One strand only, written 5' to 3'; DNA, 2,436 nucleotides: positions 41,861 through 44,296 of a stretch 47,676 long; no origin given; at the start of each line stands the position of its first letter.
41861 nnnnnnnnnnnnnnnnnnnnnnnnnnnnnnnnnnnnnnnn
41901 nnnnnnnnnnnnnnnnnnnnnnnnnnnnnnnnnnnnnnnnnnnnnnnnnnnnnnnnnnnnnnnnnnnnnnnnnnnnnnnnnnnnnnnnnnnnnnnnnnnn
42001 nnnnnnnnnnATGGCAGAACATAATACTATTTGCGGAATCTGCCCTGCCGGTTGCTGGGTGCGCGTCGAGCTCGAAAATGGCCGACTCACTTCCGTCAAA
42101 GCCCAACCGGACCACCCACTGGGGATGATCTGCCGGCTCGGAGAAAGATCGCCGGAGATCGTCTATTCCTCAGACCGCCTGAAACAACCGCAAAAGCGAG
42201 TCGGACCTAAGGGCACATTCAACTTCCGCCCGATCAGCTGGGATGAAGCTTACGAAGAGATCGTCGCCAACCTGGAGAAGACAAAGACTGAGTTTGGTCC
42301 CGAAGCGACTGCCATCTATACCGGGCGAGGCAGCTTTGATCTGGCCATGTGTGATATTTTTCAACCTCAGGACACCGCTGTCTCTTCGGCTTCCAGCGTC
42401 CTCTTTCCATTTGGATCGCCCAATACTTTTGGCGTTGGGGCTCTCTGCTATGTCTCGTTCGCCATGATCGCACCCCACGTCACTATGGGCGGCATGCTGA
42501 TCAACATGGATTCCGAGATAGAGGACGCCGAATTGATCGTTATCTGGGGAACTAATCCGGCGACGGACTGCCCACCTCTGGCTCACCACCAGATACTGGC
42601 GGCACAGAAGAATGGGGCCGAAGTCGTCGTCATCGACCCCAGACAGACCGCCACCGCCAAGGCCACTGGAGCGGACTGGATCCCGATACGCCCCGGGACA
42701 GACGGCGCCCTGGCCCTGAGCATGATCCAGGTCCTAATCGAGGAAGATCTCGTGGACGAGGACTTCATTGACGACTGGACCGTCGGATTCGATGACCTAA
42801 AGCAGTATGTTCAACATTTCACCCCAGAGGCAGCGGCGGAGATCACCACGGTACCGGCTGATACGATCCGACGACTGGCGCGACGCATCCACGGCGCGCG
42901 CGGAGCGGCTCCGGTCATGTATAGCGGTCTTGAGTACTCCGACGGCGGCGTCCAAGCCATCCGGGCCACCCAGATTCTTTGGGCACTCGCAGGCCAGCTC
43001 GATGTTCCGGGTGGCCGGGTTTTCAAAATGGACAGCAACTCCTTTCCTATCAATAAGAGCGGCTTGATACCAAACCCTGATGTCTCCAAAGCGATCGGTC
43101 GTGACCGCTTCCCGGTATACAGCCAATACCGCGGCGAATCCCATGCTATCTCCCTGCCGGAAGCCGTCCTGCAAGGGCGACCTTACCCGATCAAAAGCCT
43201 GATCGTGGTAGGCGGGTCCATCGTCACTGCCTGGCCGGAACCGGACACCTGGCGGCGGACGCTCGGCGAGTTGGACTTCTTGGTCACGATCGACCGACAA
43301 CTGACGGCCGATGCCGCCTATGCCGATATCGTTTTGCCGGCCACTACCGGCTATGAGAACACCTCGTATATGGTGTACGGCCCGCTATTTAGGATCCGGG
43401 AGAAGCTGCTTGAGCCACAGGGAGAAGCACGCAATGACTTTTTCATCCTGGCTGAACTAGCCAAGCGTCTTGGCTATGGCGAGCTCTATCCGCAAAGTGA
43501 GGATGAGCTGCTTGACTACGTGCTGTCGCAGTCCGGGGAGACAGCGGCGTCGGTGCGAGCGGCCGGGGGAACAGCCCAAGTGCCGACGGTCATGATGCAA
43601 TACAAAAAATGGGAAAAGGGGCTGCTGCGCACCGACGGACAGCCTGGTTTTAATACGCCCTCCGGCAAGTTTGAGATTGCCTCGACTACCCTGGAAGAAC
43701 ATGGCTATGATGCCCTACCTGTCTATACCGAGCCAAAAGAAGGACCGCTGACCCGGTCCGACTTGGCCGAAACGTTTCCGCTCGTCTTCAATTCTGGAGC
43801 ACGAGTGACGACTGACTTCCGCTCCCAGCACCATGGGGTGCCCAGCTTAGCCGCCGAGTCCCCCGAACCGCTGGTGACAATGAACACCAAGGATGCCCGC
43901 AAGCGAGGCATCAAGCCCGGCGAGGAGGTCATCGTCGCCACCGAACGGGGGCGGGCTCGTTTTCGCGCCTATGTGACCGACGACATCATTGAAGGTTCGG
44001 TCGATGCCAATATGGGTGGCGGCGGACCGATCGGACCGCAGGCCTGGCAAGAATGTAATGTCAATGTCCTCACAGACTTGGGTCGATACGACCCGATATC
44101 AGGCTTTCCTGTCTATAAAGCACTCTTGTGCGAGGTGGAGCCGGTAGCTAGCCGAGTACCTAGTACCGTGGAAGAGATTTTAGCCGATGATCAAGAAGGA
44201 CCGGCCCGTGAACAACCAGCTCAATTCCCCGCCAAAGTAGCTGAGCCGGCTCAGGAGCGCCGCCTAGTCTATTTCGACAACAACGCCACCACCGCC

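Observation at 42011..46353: Two-gene oxygen-independent ergothioneine locus: metallopterin enzyme fused to cysteine desulfurase, coupled to an EgtD-type methyltransferase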

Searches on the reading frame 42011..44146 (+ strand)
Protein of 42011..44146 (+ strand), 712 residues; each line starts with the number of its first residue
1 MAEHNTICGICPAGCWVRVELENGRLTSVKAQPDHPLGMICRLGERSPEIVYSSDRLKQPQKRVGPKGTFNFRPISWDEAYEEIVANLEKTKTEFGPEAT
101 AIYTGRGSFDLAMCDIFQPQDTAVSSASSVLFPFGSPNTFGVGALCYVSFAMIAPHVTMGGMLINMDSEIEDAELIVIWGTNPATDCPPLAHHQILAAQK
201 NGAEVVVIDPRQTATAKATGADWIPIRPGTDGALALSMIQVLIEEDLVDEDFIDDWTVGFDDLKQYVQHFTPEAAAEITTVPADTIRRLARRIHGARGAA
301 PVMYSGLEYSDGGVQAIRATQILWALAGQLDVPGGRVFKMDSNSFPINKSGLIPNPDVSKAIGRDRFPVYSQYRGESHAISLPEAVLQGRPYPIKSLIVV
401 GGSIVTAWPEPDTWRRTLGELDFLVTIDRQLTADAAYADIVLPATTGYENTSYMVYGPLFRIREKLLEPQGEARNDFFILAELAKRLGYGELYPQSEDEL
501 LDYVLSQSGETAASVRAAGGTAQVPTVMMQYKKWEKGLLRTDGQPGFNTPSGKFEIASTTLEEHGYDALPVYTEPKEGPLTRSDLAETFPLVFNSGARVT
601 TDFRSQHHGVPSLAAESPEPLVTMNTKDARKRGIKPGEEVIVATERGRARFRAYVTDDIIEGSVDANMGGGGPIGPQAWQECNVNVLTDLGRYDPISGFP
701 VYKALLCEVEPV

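Call 33: search_solved_structures(query=window:42011-44146:+, max_evalue=1e-30, show_alignments=1)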
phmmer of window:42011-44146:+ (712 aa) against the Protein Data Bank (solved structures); distinct sequences matched with E-value up to 1e-30: 18.
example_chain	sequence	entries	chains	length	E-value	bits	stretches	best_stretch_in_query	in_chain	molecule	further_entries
2e7z_A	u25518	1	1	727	1.8e-64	221.5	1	5-651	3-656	Acetylene hydratase Ahy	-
2vpw_A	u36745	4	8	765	7.4e-62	212.9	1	7-647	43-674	THIOSULFATE REDUCTASE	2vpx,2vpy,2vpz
7qv7_S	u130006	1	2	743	2.2e-53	184.9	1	6-665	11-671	Hydrogen dependent carbon dioxide reductase subunit FdhF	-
9t1s_L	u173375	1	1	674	8.5e-48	166.5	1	5-496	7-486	formate dehydrogenase (coenzyme F420)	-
1aa6_A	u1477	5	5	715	2.3e-47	165.1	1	5-497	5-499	FORMATE DEHYDROGENASE H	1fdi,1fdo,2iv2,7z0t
7bkb_D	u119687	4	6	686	2.8e-47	164.8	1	6-497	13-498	Formate dehydrogenase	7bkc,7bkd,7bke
1dms_A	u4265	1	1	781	3.5e-42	147.9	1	21-670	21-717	DMSO REDUCTASE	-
1dmr_A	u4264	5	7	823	1.3e-41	146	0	20-336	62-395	DMSO REDUCTASE | Dimethyl sulfoxide/trimethylamine N-oxide reductase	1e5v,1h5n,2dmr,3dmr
1e60_A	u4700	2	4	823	1.7e-41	145.6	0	20-336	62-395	Dimethyl sulfoxide/trimethylamine N-oxide reductase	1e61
1e18_A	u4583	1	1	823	2e-41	145.4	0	20-336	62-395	DMSO REDUCTASE.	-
4dmr_A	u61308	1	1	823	4.8e-41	144.1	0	20-336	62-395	DMSO REDUCTASE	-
7l5i_A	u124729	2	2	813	1.5e-40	142.5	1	67-669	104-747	Trimethylamine-N-oxide reductase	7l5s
1eu1_A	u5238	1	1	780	2.4e-40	141.8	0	65-336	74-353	DIMETHYL SULFOXIDE REDUCTASE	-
7vw6_A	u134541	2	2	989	4.7e-39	137.6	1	6-490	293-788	Formate dehydrogenase | Tungsten-containing formate dehydrogenase alpha subunit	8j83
7e5z_A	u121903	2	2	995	4.8e-39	137.5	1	6-490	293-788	Formate dehydrogenase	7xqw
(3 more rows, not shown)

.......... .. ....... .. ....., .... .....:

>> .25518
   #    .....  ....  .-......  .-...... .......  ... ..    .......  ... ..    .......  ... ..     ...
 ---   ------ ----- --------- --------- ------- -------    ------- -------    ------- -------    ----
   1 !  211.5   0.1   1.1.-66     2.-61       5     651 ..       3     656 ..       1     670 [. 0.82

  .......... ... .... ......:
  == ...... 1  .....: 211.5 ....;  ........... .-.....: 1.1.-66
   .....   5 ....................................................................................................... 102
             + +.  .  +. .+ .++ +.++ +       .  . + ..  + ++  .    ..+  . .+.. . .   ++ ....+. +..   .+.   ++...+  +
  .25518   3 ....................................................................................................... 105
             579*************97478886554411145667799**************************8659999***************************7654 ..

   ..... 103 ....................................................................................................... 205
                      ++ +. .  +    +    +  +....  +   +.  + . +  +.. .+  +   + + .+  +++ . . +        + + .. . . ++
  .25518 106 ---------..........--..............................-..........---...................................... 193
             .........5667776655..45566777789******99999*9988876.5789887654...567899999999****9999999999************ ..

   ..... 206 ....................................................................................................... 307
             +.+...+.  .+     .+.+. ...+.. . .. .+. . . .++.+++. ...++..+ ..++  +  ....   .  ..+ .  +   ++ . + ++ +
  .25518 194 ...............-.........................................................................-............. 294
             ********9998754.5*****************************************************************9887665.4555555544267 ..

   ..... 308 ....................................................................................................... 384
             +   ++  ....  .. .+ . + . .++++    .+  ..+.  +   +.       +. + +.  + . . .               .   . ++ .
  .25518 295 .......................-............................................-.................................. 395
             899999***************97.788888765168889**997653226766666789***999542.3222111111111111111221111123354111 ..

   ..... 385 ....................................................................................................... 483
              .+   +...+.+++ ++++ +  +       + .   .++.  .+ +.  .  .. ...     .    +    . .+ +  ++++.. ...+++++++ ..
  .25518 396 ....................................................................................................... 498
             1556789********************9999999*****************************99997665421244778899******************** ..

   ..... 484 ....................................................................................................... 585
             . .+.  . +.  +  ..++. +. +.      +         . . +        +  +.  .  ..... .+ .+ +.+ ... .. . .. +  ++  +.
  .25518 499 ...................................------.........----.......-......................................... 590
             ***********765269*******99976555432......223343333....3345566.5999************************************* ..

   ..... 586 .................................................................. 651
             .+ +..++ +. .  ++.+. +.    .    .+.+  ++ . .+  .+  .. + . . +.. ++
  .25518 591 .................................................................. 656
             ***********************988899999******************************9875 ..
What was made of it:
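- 42014..42169 (+): Fe4S4 domain with Cys8, Cys11, Cys15 and Cys41 (CaMES Cys14/17/21/48). There is no Tat signal, so the enzyme is cytoplasmic. They align to the cluster cysteines of acetylene hydratase (call 33).
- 42176..44122 (+): Bis-MGD metallopterin module (PF00384 residues 56-486 plus PF01568 residues 598-704). The predicted Mo/W ligand is Cys146 (codon 42446-42448). It aligns to the tungsten ligand Cys141 of acetylene hydratase 2e7z (call 33).
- On MES (metallopterin-dependent ergothioneine synthase): It also aligns with the tungsten ligand Cys141 of acetylene hydratase (call 33).
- Closest known: Tungsten-dependent acetylene hydratase. Same: It is the best solved-structure match for the N-module (E=1.8e-64, call 33).
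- Closest known: Tungsten-dependent acetylene hydratase. Different: The catalytic Asp13 of ACH is Pro12 in the window protein (call 33).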
